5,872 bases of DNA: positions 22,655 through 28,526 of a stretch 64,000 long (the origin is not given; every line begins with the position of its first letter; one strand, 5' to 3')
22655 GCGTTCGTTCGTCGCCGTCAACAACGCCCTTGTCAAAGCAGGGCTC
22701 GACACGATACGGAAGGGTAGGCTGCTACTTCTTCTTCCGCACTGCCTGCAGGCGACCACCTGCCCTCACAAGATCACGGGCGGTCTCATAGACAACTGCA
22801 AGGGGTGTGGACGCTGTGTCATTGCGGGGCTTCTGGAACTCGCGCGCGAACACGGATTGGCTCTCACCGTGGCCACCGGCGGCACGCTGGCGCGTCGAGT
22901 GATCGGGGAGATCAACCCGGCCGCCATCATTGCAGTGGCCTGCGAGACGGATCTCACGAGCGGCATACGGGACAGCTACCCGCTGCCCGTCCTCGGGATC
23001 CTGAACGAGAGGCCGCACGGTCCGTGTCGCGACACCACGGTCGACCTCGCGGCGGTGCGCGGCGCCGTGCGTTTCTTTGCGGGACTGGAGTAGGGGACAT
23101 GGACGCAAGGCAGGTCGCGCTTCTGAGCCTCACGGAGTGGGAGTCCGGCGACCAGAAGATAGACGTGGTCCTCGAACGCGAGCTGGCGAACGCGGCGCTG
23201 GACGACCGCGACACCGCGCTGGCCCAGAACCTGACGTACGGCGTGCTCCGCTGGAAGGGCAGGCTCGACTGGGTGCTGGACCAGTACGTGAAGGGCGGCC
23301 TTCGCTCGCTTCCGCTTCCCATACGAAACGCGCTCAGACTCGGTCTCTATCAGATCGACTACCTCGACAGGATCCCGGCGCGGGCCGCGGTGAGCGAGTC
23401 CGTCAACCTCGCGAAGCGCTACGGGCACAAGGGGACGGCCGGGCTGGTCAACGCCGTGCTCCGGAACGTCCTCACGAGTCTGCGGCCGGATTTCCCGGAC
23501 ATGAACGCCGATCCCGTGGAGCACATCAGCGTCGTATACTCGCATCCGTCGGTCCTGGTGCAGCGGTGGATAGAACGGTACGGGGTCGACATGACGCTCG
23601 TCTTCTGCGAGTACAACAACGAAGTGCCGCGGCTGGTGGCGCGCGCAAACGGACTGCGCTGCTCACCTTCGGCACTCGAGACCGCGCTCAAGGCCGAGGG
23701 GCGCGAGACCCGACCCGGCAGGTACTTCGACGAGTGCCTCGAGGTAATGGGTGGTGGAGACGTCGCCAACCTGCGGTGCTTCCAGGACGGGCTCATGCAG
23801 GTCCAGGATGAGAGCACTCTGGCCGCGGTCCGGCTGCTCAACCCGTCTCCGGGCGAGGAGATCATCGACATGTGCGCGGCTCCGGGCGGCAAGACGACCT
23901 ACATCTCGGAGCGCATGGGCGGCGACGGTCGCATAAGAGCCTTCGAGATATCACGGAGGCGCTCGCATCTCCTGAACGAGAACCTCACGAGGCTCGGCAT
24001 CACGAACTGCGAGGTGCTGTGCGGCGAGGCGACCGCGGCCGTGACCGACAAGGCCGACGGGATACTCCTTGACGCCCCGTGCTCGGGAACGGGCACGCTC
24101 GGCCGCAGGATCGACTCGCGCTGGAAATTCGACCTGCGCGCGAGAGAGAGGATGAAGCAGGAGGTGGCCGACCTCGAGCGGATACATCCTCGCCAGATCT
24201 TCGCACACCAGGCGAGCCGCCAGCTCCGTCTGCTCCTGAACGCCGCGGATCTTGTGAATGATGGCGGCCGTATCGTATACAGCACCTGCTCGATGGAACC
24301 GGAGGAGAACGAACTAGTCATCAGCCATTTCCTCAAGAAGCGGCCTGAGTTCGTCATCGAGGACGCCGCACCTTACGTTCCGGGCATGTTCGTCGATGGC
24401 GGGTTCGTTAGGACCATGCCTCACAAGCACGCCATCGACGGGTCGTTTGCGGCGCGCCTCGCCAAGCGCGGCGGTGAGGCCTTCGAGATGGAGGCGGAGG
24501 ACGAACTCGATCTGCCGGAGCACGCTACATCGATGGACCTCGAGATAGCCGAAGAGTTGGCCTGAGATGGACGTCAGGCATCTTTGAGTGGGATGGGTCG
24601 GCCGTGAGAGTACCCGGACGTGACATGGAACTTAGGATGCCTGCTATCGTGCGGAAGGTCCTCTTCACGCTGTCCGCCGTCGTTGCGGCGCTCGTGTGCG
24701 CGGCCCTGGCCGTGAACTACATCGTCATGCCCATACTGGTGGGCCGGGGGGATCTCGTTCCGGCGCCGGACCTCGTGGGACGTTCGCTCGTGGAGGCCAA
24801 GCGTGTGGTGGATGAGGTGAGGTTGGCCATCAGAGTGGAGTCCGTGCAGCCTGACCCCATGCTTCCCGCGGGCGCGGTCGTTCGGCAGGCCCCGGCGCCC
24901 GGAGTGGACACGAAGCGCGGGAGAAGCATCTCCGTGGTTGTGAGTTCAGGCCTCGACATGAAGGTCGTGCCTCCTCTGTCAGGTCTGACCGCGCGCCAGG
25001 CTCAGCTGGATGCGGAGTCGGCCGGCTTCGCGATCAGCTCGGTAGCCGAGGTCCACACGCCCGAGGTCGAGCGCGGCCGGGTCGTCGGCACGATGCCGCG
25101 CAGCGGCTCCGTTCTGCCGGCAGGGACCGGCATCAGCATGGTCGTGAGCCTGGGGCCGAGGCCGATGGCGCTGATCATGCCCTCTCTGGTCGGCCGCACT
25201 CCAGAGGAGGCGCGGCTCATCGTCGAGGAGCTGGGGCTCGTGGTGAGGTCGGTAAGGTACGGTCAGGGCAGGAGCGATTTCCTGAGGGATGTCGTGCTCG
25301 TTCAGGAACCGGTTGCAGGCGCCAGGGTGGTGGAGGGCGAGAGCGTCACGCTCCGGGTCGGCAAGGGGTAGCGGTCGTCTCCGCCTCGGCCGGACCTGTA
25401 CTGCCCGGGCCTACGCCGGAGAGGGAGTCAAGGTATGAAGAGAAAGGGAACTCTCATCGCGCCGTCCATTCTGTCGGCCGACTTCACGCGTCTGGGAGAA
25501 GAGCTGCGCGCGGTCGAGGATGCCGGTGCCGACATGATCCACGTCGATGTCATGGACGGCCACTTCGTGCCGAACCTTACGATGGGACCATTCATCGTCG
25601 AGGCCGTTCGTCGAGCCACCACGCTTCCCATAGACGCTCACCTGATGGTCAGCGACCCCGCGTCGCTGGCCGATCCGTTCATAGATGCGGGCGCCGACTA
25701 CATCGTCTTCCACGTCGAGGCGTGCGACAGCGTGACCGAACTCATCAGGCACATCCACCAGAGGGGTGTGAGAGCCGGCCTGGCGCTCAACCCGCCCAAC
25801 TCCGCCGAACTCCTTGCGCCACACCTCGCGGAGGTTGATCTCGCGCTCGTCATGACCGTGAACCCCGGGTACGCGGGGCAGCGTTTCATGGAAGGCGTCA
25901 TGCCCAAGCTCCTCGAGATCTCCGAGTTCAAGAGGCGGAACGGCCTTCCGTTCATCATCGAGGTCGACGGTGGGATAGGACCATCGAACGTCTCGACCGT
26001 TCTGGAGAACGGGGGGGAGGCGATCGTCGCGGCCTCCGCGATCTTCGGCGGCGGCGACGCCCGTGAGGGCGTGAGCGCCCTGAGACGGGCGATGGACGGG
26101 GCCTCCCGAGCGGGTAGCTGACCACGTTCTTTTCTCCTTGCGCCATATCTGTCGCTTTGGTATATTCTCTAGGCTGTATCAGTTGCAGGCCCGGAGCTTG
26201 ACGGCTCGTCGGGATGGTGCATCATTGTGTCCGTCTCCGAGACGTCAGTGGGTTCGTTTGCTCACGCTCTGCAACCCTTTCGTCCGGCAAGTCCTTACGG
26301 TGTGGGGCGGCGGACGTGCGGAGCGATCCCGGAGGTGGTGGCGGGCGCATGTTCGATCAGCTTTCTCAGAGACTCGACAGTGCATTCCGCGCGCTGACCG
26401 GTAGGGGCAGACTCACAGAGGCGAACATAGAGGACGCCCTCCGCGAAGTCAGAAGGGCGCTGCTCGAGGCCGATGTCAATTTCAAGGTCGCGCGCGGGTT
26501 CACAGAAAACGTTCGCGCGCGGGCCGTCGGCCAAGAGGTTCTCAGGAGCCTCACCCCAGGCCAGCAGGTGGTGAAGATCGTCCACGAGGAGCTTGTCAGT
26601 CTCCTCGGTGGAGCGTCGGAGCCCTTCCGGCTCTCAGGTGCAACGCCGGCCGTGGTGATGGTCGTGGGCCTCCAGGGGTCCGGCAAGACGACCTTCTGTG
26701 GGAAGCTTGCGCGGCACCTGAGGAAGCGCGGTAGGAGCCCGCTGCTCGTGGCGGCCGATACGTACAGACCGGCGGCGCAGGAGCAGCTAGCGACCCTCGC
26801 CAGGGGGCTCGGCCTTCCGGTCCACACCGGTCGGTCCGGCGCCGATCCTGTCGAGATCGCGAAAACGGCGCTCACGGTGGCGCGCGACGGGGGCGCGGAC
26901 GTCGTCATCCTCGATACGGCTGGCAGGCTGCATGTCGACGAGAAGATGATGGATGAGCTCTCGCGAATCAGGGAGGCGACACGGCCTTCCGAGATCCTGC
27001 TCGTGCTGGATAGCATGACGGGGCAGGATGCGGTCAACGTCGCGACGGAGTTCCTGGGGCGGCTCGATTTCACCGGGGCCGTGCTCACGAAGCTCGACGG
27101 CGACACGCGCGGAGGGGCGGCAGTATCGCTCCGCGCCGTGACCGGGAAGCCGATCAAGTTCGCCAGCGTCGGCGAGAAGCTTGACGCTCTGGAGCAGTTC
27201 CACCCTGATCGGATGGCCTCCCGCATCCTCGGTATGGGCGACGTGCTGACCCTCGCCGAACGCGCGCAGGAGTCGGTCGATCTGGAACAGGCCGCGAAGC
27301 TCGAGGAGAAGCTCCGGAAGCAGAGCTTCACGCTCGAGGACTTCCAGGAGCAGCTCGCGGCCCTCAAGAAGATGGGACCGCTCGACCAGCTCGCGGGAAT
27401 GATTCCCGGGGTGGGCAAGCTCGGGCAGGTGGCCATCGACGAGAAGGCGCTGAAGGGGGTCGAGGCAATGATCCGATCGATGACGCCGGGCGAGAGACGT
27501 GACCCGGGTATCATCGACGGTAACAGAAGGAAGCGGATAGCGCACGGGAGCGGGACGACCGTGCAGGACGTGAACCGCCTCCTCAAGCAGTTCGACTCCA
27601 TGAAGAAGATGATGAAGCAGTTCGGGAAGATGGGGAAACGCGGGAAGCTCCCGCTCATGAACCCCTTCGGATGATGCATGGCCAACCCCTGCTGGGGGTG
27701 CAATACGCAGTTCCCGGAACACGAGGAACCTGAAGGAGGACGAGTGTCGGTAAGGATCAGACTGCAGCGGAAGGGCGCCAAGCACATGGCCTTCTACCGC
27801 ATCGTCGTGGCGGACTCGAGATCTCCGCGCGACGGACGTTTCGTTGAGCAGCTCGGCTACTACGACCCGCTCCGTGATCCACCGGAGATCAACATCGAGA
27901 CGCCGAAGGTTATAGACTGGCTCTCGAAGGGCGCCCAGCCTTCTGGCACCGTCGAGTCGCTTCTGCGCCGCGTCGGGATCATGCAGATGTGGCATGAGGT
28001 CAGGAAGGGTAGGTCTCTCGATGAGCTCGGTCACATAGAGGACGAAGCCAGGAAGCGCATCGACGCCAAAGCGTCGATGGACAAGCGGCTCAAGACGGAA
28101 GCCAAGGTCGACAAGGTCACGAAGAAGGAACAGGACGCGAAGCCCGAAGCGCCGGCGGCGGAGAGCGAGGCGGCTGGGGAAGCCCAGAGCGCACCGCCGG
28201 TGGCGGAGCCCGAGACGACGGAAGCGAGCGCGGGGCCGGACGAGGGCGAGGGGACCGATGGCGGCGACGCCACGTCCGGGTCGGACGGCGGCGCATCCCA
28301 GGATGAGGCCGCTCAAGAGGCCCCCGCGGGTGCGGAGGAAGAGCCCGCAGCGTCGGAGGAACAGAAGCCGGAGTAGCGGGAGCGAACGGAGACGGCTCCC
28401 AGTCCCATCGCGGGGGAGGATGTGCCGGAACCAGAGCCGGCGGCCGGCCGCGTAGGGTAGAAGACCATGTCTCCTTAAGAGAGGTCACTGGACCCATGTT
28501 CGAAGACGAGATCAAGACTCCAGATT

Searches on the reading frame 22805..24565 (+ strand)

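Call 63: search_protein_families(library=pfam, proteins=[window:22805-24565:+], max_evalue=0.001)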
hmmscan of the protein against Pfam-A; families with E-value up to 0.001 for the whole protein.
window:22805-24565:+ (586 aa): 5 families
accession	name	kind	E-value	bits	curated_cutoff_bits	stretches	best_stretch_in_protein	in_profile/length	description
PF01189.24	Methyltr_RsmB-F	-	4.2e-46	157.6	27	1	344-552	3-198/199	16S rRNA methyltransferase RsmB/F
PF01029.23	NusB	-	1.6e-30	106.7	23.1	1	99-223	1-132/133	NusB family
PF22458.1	RsmF-B_ferredox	-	4.2e-09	36.9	27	1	247-320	1-73/74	Methyltr_RsmF/B-like, ferredoxin-like domain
PF01728.25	FtsJ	-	0.00016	22.1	24.1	0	342-385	16-56/181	FtsJ-like methyltransferase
PF13847.12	Methyltransf_31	-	0.00067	19.8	27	0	349-496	3-113/145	Methyltransferase domain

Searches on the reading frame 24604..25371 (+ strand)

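Call 63: search_protein_families(library=pfam, proteins=[window:24604-25371:+], max_evalue=0.001)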
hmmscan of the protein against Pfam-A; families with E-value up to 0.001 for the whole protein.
window:24604-25371:+ (255 aa): 1 family
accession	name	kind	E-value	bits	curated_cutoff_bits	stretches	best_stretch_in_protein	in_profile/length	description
PF03793.24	PASTA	-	8e-27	93.4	23.2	3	191-254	2-64/64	PASTA domain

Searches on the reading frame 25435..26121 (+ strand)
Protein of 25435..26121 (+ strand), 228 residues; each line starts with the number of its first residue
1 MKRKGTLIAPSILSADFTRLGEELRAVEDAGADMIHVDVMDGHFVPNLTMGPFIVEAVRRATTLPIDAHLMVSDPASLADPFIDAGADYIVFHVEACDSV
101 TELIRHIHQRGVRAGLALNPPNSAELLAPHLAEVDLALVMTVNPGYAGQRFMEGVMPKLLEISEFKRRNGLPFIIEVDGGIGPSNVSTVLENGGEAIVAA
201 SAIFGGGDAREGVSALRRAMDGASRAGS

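Call 63: search_protein_families(library=pfam, proteins=[window:25435-26121:+], max_evalue=0.001)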
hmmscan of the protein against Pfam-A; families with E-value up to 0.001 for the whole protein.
window:25435-26121:+ (228 aa): 1 family
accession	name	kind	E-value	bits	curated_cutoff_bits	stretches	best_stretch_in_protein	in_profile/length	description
PF00834.25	Ribul_P_3_epim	-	9.6e-70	234.5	21.1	1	8-204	2-198/198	Ribulose-phosphate 3 epimerase family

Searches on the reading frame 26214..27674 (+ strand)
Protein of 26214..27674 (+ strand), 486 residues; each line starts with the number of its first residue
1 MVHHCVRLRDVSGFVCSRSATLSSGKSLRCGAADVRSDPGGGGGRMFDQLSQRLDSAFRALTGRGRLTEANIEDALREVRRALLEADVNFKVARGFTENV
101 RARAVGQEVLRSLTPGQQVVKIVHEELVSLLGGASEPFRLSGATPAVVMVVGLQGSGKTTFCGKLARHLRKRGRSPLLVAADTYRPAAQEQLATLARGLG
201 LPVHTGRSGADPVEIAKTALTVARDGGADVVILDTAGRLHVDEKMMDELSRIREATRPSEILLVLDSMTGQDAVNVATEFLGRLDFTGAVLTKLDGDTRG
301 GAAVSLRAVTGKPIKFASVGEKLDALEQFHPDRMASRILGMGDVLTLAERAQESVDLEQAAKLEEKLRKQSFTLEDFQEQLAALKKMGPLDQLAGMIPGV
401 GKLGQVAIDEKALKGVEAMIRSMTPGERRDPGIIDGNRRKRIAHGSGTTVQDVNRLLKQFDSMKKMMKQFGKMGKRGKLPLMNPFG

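Call 63: search_protein_families(library=pfam, proteins=[window:26214-27674:+], max_evalue=0.001)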
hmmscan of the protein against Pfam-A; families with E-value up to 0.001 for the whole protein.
window:26214-27674:+ (486 aa): 10 families
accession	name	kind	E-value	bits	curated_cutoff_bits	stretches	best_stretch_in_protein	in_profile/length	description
PF00448.28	SRP54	-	1.7e-71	240.4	22.7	1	145-340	1-196/196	SRP54-type protein, GTPase domain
PF02978.25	SRP_SPB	-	7.4e-36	122.8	27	1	371-467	1-91/91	Signal peptide binding domain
PF02881.24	SRP54_N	-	3.9e-24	85.1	22.4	1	50-127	1-75/75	SRP54-type protein, helical bundle domain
PF13401.12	AAA_22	-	3.1e-08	34.4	27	1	146-258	6-115/130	AAA domain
PF13191.12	AAA_16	-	2.9e-07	31.6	32.6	1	142-275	21-148/167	AAA ATPase domain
PF06414.18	Zeta_toxin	-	1.4e-06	28.4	22.3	1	141-249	12-117/199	Zeta toxin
PF03029.23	ATP_bind_1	-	8.6e-06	26.2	27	1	150-182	1-33/240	Conserved hypothetical ATP binding protein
PF13604.12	AAA_30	-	9.7e-06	25.9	27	1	146-264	19-122/191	AAA domain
PF01656.29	CbiA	-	0.00059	20.2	25.4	0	155-299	9-88/125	CobQ/CobB/MinD/ParA nucleotide binding domain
PF13671.12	AAA_33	-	0.00068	20.4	27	0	147-189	1-38/143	AAA domain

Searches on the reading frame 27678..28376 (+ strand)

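Call 64: search_protein_families(library=pfam, proteins=[window:27678-28376:+], max_evalue=0.001)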
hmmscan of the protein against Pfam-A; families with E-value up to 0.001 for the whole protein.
window:27678-28376:+ (232 aa): 1 family
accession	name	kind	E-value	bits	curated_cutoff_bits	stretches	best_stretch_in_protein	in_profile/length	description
PF00886.24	Ribosomal_S16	-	1.2e-24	86.5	27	1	31-89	1-62/62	Ribosomal protein S16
